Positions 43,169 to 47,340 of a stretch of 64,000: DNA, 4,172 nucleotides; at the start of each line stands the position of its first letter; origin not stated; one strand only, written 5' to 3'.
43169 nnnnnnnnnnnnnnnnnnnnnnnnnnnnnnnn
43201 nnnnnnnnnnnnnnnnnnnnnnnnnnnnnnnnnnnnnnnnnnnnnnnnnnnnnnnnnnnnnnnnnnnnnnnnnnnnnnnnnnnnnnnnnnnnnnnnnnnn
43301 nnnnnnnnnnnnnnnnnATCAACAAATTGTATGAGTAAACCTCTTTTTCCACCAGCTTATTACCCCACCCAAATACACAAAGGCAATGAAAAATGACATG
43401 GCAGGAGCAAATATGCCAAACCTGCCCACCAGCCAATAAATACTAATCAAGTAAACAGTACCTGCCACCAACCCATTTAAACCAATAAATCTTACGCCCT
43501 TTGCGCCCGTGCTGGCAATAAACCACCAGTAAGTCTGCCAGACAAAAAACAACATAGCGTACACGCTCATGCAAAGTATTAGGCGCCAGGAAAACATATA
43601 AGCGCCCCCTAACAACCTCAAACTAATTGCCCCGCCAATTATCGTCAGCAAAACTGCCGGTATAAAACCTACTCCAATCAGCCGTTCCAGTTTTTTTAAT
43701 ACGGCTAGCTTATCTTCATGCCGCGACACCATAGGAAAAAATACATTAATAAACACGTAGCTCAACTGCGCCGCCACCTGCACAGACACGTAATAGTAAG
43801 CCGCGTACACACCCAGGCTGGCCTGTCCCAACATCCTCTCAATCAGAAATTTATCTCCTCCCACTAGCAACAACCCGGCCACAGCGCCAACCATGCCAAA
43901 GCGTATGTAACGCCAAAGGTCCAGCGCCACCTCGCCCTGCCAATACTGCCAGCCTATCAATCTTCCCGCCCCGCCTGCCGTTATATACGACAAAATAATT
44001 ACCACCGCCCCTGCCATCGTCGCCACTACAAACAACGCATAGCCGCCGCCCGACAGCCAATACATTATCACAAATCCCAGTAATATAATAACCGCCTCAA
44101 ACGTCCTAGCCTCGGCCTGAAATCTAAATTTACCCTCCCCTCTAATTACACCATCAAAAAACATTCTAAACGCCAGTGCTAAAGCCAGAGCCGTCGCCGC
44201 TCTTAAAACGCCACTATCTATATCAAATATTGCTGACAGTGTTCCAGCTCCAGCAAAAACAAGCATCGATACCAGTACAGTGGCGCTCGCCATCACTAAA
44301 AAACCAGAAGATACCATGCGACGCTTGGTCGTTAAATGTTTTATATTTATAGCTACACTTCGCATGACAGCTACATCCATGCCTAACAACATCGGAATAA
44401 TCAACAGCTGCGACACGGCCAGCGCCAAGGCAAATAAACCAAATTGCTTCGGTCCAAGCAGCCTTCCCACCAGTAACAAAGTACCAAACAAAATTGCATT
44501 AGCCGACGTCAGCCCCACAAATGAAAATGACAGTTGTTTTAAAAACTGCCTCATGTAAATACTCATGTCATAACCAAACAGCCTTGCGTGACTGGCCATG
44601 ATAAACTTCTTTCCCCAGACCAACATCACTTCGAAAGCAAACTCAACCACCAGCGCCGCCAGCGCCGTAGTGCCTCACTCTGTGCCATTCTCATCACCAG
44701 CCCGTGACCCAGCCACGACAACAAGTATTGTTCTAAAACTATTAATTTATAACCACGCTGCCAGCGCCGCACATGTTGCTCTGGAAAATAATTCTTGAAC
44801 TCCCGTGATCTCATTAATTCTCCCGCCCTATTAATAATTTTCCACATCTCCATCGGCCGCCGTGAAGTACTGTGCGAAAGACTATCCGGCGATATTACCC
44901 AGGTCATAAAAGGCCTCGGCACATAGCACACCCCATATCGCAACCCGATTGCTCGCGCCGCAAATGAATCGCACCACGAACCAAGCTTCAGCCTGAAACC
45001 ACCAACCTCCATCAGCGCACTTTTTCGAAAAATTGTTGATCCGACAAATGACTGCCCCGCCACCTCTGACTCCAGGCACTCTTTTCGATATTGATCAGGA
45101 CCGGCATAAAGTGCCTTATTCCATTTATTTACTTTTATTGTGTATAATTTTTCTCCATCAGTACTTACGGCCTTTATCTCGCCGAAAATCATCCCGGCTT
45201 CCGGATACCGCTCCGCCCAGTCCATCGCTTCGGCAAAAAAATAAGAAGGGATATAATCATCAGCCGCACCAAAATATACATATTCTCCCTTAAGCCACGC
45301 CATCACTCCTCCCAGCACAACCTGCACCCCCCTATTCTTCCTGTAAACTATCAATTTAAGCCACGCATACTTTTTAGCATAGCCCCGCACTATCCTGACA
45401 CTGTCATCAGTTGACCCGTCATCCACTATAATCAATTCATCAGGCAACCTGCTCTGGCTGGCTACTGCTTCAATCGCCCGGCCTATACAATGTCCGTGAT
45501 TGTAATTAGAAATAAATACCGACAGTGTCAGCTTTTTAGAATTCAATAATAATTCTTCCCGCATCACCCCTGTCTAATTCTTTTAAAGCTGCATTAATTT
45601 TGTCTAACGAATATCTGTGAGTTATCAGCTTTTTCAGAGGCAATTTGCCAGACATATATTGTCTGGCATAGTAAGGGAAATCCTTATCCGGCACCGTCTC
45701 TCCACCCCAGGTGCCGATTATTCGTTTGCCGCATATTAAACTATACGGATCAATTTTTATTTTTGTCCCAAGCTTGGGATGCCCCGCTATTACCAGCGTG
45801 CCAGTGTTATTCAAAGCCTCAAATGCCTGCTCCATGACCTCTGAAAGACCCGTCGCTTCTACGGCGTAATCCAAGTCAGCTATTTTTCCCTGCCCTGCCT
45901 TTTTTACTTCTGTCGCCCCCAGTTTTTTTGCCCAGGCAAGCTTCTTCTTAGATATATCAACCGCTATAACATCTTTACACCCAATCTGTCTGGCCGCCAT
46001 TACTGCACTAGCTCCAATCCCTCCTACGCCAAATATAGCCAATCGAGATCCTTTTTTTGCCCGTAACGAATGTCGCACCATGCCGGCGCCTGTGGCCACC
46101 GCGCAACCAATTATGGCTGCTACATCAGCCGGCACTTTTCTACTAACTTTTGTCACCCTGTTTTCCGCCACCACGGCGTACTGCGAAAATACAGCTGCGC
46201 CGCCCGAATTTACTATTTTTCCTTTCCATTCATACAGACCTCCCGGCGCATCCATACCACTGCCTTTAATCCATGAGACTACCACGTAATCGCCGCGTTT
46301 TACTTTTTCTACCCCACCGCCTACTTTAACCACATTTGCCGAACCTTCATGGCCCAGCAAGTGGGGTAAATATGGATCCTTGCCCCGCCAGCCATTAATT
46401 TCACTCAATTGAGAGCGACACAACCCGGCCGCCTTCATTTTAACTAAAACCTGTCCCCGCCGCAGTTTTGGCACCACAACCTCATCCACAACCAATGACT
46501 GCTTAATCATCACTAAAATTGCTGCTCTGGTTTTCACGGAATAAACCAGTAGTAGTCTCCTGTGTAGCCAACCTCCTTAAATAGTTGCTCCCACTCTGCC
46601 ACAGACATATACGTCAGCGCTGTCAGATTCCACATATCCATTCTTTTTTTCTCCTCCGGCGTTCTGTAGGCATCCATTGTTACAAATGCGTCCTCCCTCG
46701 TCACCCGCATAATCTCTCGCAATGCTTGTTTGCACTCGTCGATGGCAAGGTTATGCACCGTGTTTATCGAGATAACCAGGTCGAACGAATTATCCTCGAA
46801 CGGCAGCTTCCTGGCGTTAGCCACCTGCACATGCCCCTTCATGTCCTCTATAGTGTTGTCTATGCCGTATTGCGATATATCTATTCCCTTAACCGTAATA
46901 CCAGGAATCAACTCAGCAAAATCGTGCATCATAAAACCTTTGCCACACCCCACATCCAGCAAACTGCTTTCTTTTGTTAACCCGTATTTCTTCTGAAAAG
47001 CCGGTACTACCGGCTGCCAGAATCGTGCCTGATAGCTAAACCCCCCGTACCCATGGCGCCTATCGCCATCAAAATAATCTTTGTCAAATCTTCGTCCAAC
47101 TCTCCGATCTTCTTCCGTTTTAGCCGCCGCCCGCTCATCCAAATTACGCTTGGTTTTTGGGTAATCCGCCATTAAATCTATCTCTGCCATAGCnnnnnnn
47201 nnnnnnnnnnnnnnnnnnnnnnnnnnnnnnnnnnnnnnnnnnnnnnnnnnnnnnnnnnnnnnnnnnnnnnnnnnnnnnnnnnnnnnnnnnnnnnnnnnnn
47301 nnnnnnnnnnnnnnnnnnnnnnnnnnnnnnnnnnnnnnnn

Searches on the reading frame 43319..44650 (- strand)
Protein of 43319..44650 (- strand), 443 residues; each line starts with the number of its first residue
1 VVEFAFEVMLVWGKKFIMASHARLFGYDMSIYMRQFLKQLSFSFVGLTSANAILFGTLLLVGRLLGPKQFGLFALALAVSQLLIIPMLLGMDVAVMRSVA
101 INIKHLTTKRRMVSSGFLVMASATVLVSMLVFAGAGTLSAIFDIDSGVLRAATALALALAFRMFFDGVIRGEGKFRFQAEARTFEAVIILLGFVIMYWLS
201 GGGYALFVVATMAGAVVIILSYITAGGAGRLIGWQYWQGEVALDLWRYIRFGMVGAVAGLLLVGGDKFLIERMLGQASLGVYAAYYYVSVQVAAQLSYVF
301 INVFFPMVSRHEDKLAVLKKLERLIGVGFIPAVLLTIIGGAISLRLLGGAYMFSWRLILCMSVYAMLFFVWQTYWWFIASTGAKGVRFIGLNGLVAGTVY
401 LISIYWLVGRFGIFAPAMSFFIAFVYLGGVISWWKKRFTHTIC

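Call 54: search_protein_families(library=pfam, proteins=[window:43319-44650:-], max_evalue=0.001)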
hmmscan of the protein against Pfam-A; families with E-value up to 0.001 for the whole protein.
window:43319-44650:- (443 aa): 2 families
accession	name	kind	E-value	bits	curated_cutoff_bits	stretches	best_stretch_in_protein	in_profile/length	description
PF13440.11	Polysacc_synt_3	-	2.8e-12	46.9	23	1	61-323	2-259/293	Polysaccharide biosynthesis protein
PF01943.22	Polysacc_synt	-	4.4e-12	46.5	28.2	1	39-310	4-272/274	Polysaccharide biosynthesis protein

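Call 78: search_protein_families(library=ncbifam, proteins=[window:43319-44650:-], max_evalue=0.0001)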
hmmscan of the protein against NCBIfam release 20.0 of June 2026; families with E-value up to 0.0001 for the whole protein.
window:43319-44650:- (443 aa): 0 families

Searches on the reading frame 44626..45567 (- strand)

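Call 54: search_protein_families(library=pfam, proteins=[window:44626-45567:-], max_evalue=0.001)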
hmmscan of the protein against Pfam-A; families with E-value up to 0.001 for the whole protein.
window:44626-45567:- (313 aa): 2 families
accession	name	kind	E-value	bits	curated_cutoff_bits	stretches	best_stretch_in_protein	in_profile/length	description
PF00535.33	Glycos_transf_2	-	1.3e-19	71.2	23.3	1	16-152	1-132/168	Glycosyl transferase family 2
PF13641.12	Glyco_tranf_2_3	-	6e-05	23.6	27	1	15-194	3-180/230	Glycosyltransferase like family 2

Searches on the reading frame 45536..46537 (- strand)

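Call 54: search_protein_families(library=pfam, proteins=[window:45536-46537:-], max_evalue=0.001)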
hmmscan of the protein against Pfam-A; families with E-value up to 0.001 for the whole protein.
window:45536-46537:- (333 aa): 3 families
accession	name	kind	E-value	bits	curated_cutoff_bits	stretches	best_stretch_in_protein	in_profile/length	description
PF00107.32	ADH_zinc_N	-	2e-18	67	31.8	1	173-288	1-121/129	Zinc-binding dehydrogenase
PF08240.17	ADH_N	-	2.4e-16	60.3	23.5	1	27-132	2-103/104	Alcohol dehydrogenase GroES-like domain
PF16912.11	Glu_dehyd_C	-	4.6e-08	33.2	34.9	1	165-320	33-200/211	Glucose dehydrogenase C-terminus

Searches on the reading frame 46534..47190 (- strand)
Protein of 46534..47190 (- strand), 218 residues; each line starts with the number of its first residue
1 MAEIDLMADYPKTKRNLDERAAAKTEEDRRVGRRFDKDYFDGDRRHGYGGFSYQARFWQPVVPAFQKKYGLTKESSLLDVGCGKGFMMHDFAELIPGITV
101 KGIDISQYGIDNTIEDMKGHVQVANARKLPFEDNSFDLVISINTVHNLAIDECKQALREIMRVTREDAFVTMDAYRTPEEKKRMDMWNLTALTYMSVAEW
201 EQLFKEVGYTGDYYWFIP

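Call 54: search_protein_families(library=pfam, proteins=[window:46534-47190:-], max_evalue=0.001)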
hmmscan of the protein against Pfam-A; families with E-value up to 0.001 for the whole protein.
window:46534-47190:- (218 aa): 10 families
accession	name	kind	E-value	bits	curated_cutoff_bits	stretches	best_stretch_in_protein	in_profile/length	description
PF13649.12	Methyltransf_25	-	1.1e-20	74.6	27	1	78-166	2-95/97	Methyltransferase domain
PF08241.18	Methyltransf_11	-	7.9e-20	71.7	21.2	1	78-169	1-92/95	Methyltransferase domain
PF13847.12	Methyltransf_31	-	5.2e-16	59.1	27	1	72-205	2-142/145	Methyltransferase domain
PF08242.18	Methyltransf_12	-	3.8e-12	47.2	30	1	78-169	1-97/98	Methyltransferase domain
PF13489.12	Methyltransf_23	-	3.5e-09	37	27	1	55-210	6-160/164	Methyltransferase domain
PF01209.24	Ubie_methyltran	-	2.3e-07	30.9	20.1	1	66-166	40-145/233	ubiE/COQ5 methyltransferase family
PF07021.18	MetW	-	8.2e-07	29.3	21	1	74-166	14-104/193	Methionine biosynthesis protein MetW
PF02353.26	CMAS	-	2.4e-06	27.5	27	1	67-184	56-176/273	Mycolic acid cyclopropane synthetase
PF02390.23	Methyltransf_4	-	0.00017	21.5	24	1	74-129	2-56/173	Putative methyltransferase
PF00891.24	Methyltransf_2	-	0.00045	20.1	22.3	1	67-209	56-209/210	O-methyltransferase domain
